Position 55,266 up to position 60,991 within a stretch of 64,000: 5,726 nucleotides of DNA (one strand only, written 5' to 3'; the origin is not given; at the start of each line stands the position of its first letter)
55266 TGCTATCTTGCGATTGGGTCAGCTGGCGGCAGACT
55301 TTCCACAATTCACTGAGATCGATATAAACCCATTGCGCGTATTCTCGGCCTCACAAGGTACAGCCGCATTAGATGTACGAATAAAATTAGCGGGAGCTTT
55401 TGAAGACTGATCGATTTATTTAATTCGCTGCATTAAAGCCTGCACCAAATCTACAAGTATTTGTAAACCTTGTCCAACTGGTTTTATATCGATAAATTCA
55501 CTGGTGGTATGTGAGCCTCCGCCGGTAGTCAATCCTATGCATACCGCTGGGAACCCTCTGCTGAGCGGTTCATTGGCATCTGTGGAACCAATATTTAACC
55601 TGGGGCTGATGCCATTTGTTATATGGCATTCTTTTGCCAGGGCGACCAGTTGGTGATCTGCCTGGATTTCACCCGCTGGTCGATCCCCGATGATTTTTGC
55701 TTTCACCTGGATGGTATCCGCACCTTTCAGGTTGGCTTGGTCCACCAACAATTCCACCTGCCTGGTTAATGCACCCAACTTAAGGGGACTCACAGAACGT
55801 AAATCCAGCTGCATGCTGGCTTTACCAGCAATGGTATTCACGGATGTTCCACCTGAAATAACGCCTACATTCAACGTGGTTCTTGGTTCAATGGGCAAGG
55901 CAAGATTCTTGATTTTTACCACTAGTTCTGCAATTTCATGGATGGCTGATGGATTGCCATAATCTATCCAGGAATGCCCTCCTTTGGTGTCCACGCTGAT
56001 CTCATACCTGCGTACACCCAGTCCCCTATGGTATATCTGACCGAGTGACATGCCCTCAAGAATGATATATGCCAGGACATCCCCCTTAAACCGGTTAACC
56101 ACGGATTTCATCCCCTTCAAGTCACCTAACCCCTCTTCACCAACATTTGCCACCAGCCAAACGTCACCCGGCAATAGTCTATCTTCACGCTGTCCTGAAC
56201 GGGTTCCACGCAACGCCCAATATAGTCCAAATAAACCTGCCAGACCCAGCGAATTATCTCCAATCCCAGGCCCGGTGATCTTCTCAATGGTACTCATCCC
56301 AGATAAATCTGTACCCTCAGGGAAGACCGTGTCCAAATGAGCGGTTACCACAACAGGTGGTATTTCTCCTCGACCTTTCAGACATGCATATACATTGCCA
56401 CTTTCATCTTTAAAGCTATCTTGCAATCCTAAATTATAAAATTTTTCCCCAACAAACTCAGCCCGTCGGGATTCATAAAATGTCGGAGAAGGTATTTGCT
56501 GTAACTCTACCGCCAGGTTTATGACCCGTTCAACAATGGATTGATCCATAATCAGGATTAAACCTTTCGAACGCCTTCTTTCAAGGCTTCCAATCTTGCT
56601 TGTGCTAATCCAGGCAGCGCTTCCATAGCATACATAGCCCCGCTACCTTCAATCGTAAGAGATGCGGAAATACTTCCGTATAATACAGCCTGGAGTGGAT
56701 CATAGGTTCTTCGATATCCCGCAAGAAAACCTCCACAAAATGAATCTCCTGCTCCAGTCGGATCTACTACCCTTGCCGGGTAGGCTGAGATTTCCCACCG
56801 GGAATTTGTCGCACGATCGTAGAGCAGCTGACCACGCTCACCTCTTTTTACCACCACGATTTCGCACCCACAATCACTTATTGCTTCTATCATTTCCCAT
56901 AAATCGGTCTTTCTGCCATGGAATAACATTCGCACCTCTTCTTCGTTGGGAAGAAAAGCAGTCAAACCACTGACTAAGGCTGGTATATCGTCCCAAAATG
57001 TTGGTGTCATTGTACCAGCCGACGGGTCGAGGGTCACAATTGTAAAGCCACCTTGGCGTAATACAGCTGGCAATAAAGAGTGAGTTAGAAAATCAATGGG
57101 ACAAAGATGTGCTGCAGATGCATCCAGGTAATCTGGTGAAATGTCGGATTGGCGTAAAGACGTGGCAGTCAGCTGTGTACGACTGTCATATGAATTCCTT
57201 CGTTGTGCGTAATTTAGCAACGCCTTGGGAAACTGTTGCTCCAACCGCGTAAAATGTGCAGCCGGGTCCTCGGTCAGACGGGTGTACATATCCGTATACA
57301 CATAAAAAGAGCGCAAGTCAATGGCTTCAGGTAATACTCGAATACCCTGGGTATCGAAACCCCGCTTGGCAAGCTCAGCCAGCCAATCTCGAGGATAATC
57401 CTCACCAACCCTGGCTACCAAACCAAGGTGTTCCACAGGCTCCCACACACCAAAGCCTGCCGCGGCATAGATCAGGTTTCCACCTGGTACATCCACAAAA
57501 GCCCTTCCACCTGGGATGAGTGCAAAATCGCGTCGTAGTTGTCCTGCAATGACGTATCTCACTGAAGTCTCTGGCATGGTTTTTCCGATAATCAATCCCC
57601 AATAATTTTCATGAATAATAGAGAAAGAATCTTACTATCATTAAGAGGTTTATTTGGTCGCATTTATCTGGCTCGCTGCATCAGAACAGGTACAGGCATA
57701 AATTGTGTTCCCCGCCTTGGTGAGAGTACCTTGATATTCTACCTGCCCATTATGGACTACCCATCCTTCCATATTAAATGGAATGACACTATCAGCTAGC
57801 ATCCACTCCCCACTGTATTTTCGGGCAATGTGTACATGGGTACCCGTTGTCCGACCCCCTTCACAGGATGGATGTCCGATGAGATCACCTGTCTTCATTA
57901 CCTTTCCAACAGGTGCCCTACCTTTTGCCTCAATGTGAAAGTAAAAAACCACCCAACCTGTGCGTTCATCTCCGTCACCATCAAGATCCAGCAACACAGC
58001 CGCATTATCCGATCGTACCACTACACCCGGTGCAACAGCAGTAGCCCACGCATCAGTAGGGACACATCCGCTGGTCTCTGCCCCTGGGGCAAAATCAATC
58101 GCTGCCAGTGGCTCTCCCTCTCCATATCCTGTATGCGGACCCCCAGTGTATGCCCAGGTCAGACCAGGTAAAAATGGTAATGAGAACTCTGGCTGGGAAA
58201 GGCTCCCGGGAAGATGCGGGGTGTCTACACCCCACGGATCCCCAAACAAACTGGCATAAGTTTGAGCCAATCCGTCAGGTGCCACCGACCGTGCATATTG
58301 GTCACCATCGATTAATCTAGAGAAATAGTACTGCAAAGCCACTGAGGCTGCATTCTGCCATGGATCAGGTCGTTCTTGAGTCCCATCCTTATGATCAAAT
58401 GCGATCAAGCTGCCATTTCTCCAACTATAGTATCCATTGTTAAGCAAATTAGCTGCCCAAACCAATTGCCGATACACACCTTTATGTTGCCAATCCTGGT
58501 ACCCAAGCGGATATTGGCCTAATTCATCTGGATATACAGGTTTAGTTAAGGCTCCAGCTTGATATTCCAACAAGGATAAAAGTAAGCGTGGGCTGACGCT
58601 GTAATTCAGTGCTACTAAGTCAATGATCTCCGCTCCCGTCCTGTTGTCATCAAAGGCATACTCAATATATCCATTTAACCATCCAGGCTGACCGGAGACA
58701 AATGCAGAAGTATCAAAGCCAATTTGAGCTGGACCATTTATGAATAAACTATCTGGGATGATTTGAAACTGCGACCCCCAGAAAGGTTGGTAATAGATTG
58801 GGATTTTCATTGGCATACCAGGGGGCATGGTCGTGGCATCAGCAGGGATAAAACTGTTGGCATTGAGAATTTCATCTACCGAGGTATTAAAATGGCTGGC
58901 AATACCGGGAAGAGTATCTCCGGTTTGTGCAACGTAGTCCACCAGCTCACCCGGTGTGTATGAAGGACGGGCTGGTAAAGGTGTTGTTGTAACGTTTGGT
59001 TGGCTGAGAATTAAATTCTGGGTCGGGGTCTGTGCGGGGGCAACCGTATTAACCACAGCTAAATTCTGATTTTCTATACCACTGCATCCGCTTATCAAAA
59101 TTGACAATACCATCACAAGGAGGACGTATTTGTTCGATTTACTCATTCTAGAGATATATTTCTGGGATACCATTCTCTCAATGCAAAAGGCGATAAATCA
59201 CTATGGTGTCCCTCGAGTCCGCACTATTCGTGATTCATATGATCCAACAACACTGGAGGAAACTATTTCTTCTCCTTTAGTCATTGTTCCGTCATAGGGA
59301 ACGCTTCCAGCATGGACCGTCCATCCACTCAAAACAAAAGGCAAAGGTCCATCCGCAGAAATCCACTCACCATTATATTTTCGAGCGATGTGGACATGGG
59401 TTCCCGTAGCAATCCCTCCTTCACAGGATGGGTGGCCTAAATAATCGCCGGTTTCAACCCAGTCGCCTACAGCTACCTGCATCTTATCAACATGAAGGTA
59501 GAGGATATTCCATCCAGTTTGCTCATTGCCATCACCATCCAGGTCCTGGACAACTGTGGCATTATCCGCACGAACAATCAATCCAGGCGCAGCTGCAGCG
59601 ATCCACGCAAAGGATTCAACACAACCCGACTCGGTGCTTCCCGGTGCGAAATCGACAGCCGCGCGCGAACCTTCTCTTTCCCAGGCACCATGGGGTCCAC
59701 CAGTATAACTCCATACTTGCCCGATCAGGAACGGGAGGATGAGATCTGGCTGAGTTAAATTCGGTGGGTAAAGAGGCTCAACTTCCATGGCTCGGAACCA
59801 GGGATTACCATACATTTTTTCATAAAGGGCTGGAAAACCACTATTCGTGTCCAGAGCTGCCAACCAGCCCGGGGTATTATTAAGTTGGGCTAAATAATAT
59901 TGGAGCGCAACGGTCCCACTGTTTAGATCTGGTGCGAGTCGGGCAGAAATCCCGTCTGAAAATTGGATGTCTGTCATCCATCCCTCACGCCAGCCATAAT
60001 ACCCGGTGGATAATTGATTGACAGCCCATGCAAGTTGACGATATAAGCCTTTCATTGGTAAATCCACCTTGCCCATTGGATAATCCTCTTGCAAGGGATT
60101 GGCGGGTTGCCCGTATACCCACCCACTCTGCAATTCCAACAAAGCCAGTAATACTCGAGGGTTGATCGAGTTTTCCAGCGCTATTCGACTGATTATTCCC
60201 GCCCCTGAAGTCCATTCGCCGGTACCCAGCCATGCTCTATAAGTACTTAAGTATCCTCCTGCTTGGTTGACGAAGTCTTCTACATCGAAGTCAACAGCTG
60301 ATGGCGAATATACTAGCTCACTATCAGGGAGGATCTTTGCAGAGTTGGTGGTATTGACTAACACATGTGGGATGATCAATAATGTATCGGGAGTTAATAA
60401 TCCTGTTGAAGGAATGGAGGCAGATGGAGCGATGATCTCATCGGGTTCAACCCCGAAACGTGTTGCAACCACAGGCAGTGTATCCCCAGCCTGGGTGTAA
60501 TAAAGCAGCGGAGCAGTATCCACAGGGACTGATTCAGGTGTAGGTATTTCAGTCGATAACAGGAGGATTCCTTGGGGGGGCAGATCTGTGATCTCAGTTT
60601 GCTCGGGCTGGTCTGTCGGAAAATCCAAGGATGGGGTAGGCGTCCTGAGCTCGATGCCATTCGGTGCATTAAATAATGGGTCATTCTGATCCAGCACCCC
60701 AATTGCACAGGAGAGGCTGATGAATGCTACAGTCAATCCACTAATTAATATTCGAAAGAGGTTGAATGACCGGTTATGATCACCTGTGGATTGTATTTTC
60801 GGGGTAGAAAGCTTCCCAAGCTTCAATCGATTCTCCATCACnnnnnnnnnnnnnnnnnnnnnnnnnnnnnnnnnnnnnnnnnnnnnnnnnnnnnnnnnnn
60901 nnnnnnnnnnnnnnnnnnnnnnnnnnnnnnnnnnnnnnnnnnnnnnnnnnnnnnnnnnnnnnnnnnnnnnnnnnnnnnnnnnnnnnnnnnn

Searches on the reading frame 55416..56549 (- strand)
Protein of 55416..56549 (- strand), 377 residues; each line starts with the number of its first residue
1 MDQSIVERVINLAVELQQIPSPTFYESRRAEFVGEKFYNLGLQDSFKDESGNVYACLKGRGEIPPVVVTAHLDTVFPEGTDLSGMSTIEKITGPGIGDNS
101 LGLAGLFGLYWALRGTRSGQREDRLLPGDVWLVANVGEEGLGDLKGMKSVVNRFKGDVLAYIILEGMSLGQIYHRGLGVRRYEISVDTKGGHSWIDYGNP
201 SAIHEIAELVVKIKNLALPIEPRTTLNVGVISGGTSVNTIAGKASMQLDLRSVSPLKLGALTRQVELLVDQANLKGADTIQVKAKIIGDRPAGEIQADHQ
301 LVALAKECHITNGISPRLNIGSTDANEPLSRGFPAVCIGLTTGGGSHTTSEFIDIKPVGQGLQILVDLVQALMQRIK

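Call 62: search_protein_families(library=ncbifam, proteins=[window:55416-56549:-], max_evalue=0.001)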
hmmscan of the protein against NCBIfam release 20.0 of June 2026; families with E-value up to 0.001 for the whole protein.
window:55416-56549:- (377 aa): 35 families (the best 25 are shown)
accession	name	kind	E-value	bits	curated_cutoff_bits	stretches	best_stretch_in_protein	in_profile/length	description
NF005602.0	PRK07338.1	equivalog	4e-18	65.2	357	1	66-356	97-383/409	hydrolase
TIGR01910.1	DapE-ArgE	subfamily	5.2e-17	62.1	217.6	1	87-357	94-366/373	ArgE/DapE family deacylase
TIGR01883.1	PepT-like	hypoth_equivalog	1.7e-16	60.2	274.25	1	9-369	2-360/361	peptidase T-like protein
TIGR01892.1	AcOrn-deacetyl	equivalog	3.4e-15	56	297.7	1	132-365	125-361/365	acetylornithine deacetylase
NF004788.0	PRK06133.1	subfamily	7.9e-15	54.7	349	1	43-373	87-414/417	glutamate carboxypeptidase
TIGR01900.1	dapE-gram_pos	equivalog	1.7e-13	50.2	304.2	1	7-367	3-348/351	succinyl-diaminopimelate desuccinylase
TIGR01902.1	dapE-lys-deAc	subfamily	4.3e-13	49.2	163.1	1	14-374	4-339/340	N-acetyl-ornithine/N-acetyl-lysine deacetylase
NF005710.0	PRK07522.1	subfamily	5.6e-13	48.8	412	1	178-373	181-389/391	acetylornithine deacetylase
NF006365.0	PRK08588.1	subfamily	6e-13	48.9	289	1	120-365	121-373/383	succinyl-diaminopimelate desuccinylase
NF006772.0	PRK09290.2-1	subfamily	7.5e-11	41.5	424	1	234-374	279-417/430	allantoate amidohydrolase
NF003474.0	PRK05111.1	equivalog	8.1e-11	41.4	460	1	145-371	149-379/383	acetylornithine deacetylase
NF058540.1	Ncarbamyl_ErtE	equivalog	1.9e-10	39.9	520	1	178-372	216-414/418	N-carbamyl-l-glutamate amidohydrolase ErtE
NF006400.0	PRK08651.1-3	equivalog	1.9e-09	36.8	374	1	224-373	256-407/410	succinyl-diaminopimelate desuccinylase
NF009555.0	PRK13004.1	equivalog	5.8e-09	35.3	321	1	6-231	14-235/399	YgeY family selenium metabolism-linked hydrolase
NF009527.0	PRK12891.1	subfamily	9.4e-09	34.7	461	1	202-371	246-419/426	Zn-dependent hydrolase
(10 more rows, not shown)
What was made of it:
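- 55416..57595 (-): PfkB-family sugar kinase (57595..56558) and M20 (ArgE/DapE-like) peptidase (56549..55416). They are probably the distal part of the same operon. NCBIfam hits in call 62.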

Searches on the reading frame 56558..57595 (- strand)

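Call 62: search_protein_families(library=ncbifam, proteins=[window:56558-57595:-], max_evalue=0.001)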
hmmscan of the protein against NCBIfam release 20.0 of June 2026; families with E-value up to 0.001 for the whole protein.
window:56558-57595:- (345 aa): 18 families
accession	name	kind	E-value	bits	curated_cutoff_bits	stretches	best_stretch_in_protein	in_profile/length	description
TIGR04382.1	myo_inos_iolC_N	equivalog_domain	3.2e-18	66.1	300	1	212-326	190-301/309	5-dehydro-2-deoxygluconokinase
TIGR02152.1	D_ribokin_bact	equivalog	3.1e-17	62.8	299.65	1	207-324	172-290/298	ribokinase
NF049991.1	TagKinase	equivalog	2.5e-14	52.8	420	1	201-325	185-306/321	tagatose kinase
NF040938.1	KDG_KDGal_kin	equivalog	1.5e-13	50.5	400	1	217-319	190-288/305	bifunctional 2-dehydro-3-deoxygluconokinase/2-dehydro-3-deoxygalactonokinase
NF007321.0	PRK09813.1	equivalog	5.9e-13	48.9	247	1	230-320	172-260/261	fructoselysine 6-kinase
TIGR03168.1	1-PFK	subfamily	2.1e-12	46.6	216.4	1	215-319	181-286/305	hexose kinase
TIGR03828.1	pfkB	equivalog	2.3e-11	43.3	292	1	216-319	182-286/305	1-phosphofructokinase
NF052444.1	DhDoxglucKinKdgK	equivalog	1e-10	41.5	400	1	213-328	192-303/303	2-dehydro-3-deoxygluconokinase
NF041332.1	KDG_KDGal_kin_Halo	equivalog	4.5e-10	39.5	440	1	239-323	218-302/320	bifunctional 2-dehydro-3-deoxygluconokinase/2-dehydro-3-deoxygalactonokinase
NF041134.1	R1P_kin_Thcocales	equivalog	4.9e-09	36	500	1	233-328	182-276/291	ADP-dependent ribose-1-phosphate kinase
NF041164.1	NucKinThplmales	equivalog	5.9e-09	35.5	450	1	217-317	180-274/295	nucleoside kinase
TIGR02198.1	rfaE_dom_I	equivalog_domain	1.2e-08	34.5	345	1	209-321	189-303/315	D-glycero-beta-D-manno-heptose-7-phosphate kinase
NF053626.1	RibKinHalex1628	equivalog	3.3e-07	30.1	330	1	238-322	196-280/293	ATP-dependent ribose-1-phosphate kinase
NF006957.1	PRK09434.1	equivalog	1.6e-06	27.8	450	1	225-308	192-274/302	fructokinase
NF008353.0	PRK11142.1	equivalog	9.7e-06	25.3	341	1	216-323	184-292/307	ribokinase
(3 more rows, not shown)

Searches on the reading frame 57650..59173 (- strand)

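Call 7: search_protein_families(library=pfam, proteins=[window:57650-59173:-], max_evalue=0.01)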
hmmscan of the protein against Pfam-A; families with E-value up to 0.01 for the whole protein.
window:57650-59173:- (507 aa): 4 families
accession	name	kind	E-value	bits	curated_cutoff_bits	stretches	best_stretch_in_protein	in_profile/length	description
PF01476.26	LysM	-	1.8e-06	28.2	20.9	1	80-125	1-43/43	LysM domain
PF23473.1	LysM3_LYK4_5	-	0.0003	21.3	29.3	1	77-108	2-33/48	LYK4/5 LysM3 domain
PF01551.29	Peptidase_M23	-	0.00031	21.3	28.7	1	376-454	15-90/96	Peptidase family M23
PF23462.1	LysM3_NFP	-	0.0074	17.2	28.1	0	77-107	2-32/48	NFP LysM3 domain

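Call 62: search_protein_families(library=ncbifam, proteins=[window:57650-59173:-], max_evalue=0.001)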
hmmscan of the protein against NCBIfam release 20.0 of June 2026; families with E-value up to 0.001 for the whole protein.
window:57650-59173:- (507 aa): 1 family
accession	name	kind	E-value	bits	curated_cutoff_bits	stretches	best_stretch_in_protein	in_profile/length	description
TIGR02899.1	spore_safA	subfamily_domain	0.00013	21.8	67.85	1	83-125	2-43/44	SafA/ExsA family spore coat assembly protein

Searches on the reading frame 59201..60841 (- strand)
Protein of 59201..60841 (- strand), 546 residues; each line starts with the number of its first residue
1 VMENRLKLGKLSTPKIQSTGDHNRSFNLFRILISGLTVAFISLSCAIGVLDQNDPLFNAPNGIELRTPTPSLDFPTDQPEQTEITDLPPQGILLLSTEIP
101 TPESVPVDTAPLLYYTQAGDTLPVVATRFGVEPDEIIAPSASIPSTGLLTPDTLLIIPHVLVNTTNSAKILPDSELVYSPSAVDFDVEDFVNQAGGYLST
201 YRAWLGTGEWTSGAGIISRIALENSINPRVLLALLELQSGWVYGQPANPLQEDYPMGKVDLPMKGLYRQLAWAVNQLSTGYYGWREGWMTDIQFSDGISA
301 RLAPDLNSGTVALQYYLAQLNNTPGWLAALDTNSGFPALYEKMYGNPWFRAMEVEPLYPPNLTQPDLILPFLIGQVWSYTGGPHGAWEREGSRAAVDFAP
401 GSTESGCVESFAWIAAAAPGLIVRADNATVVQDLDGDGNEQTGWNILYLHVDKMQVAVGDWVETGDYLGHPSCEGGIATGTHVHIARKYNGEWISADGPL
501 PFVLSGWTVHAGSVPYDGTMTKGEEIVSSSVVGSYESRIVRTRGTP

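Call 7: search_protein_families(library=pfam, proteins=[window:59201-60841:-], max_evalue=0.01)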
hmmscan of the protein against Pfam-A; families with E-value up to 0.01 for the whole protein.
window:59201-60841:- (546 aa): 1 family
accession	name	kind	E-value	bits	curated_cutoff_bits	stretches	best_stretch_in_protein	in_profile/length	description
PF01551.29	Peptidase_M23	-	2.5e-07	31.2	28.7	1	414-493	16-93/96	Peptidase family M23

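Call 62: search_protein_families(library=ncbifam, proteins=[window:59201-60838:-], max_evalue=0.001)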
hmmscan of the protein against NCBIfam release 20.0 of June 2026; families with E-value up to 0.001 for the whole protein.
window:59201-60838:- (545 aa): 2 families
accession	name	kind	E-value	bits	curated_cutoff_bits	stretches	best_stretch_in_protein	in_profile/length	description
NF052336.1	PdgHdaseHSB100310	equivalog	8e-05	22.1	500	1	438-497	94-152/316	peptidoglycan hydrolase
NF052530.1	Heli_ShapePgp3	exception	0.00063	18.9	300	1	446-493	212-258/270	peptidoglycan metallopeptidase Pgp3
